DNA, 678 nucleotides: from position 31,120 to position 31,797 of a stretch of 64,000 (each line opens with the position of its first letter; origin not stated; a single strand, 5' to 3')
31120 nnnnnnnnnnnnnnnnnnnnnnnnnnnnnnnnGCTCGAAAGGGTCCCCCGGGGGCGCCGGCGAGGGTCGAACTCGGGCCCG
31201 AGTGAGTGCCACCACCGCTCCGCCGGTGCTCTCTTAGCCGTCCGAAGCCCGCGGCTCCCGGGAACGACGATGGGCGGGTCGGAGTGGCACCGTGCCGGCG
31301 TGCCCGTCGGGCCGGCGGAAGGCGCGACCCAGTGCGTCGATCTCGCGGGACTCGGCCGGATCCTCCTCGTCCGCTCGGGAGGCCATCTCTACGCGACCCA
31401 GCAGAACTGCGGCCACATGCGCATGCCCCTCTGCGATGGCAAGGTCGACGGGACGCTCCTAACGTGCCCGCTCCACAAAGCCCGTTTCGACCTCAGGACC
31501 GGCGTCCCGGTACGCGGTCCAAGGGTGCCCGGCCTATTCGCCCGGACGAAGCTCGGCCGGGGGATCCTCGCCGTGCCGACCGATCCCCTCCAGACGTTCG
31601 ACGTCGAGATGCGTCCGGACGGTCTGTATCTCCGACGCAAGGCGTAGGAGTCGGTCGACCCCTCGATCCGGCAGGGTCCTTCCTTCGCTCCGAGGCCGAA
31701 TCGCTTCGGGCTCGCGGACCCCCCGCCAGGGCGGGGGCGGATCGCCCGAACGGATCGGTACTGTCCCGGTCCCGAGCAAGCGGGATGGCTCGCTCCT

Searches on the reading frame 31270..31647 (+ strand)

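Call 41: search_protein_families(library=pfam, proteins=[window:31270-31647:+], max_evalue=0.00001)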
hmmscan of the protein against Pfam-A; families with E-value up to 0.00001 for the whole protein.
window:31270-31647:+ (125 aa): 1 family
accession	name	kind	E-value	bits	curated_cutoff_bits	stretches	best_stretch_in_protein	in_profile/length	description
PF00355.32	Rieske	-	4.6e-13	49.3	20.3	1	30-87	25-82/88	Rieske [2Fe-2S] domain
